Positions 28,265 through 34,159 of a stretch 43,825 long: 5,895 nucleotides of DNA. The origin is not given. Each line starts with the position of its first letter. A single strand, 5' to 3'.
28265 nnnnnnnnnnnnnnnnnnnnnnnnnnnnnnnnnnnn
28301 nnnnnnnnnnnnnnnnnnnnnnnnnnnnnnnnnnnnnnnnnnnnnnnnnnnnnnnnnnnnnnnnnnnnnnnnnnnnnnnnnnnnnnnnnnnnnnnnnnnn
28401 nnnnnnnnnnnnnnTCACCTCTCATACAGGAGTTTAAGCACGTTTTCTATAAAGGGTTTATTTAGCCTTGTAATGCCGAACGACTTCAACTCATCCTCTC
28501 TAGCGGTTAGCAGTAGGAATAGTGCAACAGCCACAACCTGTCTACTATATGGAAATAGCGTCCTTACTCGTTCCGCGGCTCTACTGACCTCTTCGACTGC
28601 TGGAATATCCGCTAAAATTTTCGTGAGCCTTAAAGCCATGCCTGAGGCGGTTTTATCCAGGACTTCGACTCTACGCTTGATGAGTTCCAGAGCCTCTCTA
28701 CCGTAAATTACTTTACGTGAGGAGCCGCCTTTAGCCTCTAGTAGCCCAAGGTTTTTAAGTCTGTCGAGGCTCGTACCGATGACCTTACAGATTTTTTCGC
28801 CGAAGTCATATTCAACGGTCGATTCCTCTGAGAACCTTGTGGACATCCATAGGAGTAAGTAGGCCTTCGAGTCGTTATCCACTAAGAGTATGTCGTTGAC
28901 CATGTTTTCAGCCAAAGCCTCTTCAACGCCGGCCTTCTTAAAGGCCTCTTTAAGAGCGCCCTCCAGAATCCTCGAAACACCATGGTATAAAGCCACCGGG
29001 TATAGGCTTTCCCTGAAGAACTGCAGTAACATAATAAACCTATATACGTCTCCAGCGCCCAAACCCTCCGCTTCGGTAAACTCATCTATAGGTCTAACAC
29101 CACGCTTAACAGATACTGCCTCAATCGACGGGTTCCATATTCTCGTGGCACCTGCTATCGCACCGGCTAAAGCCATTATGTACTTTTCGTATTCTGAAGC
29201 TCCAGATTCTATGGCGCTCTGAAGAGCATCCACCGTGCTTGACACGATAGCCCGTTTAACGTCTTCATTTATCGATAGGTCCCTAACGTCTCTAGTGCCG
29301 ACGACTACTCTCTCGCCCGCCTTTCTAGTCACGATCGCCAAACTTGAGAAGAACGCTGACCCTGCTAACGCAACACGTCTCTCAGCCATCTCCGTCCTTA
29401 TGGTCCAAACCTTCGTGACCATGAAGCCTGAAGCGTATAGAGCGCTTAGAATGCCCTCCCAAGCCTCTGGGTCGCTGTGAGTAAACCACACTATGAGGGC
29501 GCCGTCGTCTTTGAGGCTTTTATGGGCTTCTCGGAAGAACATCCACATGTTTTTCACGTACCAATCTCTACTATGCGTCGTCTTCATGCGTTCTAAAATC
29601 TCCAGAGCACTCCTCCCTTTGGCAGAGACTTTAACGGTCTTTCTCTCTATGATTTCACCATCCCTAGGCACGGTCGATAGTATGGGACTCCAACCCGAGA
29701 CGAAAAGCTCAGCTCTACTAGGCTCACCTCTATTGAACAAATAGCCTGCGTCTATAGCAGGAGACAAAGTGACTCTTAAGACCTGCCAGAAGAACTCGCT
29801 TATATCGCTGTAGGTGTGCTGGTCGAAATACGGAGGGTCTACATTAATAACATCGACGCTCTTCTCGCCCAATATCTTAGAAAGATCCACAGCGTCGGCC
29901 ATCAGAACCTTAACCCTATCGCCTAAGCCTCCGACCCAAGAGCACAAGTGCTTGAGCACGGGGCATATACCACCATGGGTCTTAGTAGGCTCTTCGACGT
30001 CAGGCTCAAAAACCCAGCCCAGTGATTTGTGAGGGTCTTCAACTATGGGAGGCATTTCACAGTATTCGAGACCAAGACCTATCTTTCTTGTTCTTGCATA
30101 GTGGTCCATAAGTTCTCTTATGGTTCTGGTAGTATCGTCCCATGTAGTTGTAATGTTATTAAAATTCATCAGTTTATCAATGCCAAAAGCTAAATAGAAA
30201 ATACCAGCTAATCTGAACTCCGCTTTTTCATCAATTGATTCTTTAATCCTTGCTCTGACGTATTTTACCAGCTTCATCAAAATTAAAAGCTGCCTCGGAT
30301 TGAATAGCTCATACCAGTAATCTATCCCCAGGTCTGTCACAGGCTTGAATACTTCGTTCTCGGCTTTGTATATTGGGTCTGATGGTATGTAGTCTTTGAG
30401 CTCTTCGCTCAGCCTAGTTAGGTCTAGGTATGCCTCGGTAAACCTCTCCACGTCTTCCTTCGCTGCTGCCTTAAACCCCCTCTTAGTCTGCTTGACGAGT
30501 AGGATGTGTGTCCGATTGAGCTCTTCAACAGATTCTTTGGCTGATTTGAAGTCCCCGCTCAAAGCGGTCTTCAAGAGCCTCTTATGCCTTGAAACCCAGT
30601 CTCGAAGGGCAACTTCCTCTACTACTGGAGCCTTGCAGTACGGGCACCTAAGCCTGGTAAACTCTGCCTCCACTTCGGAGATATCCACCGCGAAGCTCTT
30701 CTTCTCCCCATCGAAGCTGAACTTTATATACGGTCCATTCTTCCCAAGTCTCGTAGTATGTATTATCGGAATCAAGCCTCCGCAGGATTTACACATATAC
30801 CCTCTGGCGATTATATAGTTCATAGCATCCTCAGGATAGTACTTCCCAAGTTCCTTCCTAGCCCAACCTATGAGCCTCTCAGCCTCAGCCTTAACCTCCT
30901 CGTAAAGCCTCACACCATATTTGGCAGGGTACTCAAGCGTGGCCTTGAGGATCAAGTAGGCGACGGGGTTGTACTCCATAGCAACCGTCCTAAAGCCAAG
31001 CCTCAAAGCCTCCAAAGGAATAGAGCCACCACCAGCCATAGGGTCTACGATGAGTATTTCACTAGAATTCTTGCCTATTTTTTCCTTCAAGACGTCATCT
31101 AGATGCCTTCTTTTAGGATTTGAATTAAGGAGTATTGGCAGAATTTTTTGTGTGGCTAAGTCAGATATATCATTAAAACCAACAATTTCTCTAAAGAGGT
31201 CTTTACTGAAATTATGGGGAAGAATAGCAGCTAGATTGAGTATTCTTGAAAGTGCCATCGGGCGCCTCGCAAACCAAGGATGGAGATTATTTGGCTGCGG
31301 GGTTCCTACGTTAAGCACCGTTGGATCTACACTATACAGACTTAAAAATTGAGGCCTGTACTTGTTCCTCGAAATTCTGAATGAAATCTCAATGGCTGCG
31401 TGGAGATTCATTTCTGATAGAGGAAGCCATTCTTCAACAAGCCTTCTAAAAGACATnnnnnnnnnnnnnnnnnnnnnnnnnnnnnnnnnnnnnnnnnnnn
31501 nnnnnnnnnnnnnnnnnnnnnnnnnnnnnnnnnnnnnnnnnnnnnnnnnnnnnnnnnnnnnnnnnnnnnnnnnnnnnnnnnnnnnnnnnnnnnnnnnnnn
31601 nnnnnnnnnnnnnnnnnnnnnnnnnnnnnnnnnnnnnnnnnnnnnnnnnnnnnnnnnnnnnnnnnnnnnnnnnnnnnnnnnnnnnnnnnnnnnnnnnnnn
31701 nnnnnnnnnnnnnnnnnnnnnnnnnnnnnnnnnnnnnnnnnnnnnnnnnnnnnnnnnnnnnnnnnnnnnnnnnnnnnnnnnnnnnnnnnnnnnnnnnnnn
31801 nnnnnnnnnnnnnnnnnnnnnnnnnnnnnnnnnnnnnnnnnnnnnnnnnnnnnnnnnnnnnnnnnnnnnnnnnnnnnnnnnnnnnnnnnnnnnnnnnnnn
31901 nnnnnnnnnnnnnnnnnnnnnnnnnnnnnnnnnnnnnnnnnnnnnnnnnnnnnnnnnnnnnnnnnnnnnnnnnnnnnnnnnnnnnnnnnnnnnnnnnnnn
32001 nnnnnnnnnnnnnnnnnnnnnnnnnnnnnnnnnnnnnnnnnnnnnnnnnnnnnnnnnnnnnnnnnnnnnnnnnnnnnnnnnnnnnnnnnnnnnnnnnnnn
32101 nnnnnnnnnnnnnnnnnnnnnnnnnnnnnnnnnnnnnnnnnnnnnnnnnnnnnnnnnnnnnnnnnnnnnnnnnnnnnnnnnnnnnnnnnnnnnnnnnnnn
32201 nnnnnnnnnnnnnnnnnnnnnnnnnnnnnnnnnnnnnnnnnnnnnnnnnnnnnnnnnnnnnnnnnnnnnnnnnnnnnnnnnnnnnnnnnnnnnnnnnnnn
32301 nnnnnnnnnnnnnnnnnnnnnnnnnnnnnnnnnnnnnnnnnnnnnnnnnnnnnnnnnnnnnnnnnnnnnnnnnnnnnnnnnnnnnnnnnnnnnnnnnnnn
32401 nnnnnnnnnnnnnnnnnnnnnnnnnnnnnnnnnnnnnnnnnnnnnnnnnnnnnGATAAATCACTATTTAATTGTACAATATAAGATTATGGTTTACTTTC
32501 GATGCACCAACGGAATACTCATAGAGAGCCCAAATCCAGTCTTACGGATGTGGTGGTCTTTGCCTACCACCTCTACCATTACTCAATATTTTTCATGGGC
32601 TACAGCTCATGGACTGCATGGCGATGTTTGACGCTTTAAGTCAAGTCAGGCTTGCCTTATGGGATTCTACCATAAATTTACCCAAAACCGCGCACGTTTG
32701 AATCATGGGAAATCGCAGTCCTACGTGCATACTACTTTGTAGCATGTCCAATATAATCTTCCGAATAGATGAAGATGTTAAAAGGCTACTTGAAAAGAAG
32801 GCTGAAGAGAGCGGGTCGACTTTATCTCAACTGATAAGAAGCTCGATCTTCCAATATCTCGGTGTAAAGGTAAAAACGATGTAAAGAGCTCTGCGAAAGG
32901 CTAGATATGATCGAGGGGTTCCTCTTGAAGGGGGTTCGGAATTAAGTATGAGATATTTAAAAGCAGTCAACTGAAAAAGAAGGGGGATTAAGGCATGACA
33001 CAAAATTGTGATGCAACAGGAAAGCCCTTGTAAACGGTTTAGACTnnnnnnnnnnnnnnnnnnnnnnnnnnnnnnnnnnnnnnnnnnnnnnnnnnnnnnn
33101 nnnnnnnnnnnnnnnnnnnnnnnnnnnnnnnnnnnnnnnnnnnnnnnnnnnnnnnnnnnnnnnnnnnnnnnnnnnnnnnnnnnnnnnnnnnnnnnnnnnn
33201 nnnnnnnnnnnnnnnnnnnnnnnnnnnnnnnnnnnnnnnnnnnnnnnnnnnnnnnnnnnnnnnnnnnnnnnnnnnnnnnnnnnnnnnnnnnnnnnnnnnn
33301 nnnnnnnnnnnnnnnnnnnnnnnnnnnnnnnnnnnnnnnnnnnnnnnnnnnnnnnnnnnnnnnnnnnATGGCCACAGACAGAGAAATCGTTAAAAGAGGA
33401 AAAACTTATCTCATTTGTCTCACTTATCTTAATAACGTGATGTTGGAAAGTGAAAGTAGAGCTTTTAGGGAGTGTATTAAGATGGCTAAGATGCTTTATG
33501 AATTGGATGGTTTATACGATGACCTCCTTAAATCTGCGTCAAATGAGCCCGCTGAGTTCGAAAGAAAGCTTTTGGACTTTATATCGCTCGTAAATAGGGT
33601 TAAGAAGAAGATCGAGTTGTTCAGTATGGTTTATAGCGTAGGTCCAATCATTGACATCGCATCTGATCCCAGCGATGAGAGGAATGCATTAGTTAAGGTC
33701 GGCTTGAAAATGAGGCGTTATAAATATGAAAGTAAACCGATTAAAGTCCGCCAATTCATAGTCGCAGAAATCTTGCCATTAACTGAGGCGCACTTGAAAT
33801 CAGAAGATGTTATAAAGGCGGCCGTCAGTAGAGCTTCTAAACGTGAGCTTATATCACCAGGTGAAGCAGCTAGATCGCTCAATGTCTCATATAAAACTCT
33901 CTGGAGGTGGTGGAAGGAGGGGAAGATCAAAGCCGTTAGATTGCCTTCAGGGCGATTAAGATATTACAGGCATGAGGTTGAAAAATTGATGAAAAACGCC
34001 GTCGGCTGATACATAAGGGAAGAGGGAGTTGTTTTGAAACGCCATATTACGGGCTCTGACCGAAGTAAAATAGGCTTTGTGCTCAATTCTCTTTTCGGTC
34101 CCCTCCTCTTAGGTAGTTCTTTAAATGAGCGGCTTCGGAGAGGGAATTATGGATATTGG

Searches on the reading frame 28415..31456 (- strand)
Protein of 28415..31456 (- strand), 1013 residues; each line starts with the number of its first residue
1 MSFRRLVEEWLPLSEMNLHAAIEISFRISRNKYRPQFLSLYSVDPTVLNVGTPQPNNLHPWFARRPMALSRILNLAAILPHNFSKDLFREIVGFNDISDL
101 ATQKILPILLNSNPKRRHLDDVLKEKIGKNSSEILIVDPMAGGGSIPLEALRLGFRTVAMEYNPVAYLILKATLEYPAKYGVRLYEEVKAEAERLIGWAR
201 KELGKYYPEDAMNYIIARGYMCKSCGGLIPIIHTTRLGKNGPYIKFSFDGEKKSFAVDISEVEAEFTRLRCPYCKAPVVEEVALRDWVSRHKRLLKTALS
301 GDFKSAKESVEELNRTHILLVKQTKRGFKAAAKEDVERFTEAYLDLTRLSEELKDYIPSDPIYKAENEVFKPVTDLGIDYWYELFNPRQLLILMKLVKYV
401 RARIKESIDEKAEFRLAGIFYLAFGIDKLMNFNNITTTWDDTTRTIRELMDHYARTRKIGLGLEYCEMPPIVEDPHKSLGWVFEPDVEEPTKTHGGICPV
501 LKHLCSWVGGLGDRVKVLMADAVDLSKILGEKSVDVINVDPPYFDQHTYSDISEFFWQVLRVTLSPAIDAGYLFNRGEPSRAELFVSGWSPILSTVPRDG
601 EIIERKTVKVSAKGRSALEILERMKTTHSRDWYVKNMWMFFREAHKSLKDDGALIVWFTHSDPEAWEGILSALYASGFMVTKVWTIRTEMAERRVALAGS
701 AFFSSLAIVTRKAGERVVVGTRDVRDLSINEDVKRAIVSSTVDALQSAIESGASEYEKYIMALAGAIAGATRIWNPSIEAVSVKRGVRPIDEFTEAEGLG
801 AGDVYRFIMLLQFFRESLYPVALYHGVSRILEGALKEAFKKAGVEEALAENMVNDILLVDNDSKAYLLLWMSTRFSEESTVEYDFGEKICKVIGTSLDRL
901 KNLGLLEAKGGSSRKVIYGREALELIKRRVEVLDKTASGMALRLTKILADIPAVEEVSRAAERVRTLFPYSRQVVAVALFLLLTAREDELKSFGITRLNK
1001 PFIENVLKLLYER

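Call 3: search_protein_families(library=pfam, proteins=[window:28415-31456:-], max_evalue=0.01)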
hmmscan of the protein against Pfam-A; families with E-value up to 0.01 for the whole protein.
window:28415-31456:- (1013 aa): 3 families
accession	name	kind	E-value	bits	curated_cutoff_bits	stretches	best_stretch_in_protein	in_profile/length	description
PF01170.24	UPF0020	-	2.7e-05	24.4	22.3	0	135-178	31-73/197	RMKL-like, methyltransferase domain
PF06634.17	DUF1156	-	3e-05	24.5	24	1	54-81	22-49/73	Protein of unknown function (DUF1156)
PF03602.21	Cons_hypoth95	-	0.00066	19.8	24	0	514-551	92-131/182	Conserved hypothetical protein 95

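Call 6: search_protein_families(library=padloc, proteins=[window:28415-31456:-], max_evalue=0.001)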
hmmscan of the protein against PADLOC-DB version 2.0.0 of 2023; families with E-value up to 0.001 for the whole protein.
window:28415-31456:- (1013 aa): 13 families
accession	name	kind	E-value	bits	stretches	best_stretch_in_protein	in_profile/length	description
PDLC03352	MTase_II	-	2.1e-47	159.6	2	252-769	280-790/1023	Type II methyltransferase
PDLC00661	HmaB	-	5.3e-32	108.6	3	136-182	141-187/973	DNA-adenine methylase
PDLC00660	HmaB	-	4.7e-31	105.5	3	137-183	143-189/967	DNA-adenine methylase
PDLC02189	DUF1156_MTase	-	2e-22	77.3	2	632-740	600-705/944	-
PDLC03314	MTase_II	-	4e-14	49.7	1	634-739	602-704/944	Type II methyltransferase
PDLC03233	MTase_II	-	9.7e-14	48.8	1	514-719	475-650/731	Type II methyltransferase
PDLC03367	MTase_II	-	1.5e-09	34.7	1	621-683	385-447/633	Type II methyltransferase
PDLC02541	PglX|PglXI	-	1.6e-06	24.5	0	633-690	543-600/919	PglXI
PDLC03224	MTase_II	-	4.6e-05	20.5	1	126-173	88-134/481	Type II methyltransferase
PDLC03339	MTase_II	-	5.3e-05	20.1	0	516-553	5-42/399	Type II methyltransferase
PDLC03239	MTase_II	-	0.00046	17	0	513-568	262-322/442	Type II methyltransferase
PDLC03299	MTase_II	-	0.00083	16.9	0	515-553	15-53/296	Type II methyltransferase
PDLC03265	MTase_II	-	0.00093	16.7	0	517-547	27-57/333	Type II methyltransferase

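Call 58: search_protein_families(library=ncbifam, proteins=[window:28415-31456:-], max_evalue=0.01)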
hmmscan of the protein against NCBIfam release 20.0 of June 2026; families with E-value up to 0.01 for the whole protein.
window:28415-31456:- (1013 aa): 3 families
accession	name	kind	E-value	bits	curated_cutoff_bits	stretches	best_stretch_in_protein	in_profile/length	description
NF042963.1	DUF1156_antiphage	equivalog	7.7e-33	113.7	1000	2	134-441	185-512/960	anti-phage-associated DUF1156 domain-containing protein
TIGR01177.1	TIGR01177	hypoth_equivalog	0.0031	16.9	316.55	0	515-548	232-263/330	TIGR01177 family methyltransferase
NF008572.0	PRK11524.1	equivalog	0.0097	15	292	0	515-556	15-56/294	adenine-specific DNA-methyltransferase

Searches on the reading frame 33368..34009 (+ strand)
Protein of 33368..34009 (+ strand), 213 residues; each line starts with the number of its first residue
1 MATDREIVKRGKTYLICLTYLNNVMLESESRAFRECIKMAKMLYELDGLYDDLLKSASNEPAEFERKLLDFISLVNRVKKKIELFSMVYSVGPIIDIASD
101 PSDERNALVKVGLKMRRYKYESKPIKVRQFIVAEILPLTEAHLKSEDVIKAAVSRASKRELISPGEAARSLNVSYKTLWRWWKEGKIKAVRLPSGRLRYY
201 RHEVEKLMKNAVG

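Call 3: search_protein_families(library=pfam, proteins=[window:33368-34009:+], max_evalue=0.01)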
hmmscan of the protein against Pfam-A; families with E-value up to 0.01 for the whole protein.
window:33368-34009:+ (213 aa): 4 families
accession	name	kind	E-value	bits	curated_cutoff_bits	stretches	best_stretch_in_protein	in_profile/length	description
PF12728.13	HTH_17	-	3.5e-09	37.2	27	1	162-209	2-48/51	Helix-turn-helix domain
PF00376.29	MerR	-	2.5e-05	24.4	28.2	1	163-199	1-38/38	MerR family regulatory protein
PF13411.12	MerR_1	-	0.00028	21.4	21.6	1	163-203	2-41/69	MerR HTH family regulatory protein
PF13384.12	HTH_23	-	0.0026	18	24.6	1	149-185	6-44/50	Homeodomain-like domain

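Call 6: search_protein_families(library=padloc, proteins=[window:33368-34009:+], max_evalue=0.001)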
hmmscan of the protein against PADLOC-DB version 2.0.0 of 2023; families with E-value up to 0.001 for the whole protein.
window:33368-34009:+ (213 aa): 1 family
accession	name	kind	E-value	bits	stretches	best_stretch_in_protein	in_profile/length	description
PDLC04133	mad1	-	6e-11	40.5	1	159-209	3-52/60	mads_1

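Call 72: search_protein_families(library=phrogs, proteins=[window:33368-34009:+], max_evalue=0.001)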
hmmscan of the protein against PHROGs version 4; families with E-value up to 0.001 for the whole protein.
window:33368-34009:+ (213 aa): 4 families
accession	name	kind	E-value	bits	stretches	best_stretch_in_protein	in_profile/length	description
phrog_66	-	integration and excision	1.4e-10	42.5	1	134-210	63-142/412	excisionase and transcriptional regulator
phrog_6620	-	integration and excision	1.2e-08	35.8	1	162-208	2-49/201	transposase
phrog_1729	-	unknown function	3.2e-05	25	1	149-210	80-140/142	-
phrog_668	-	DNA, RNA and nucleotide metabolism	3.4e-05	24.6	1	146-210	44-112/181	HTH DNA binding protein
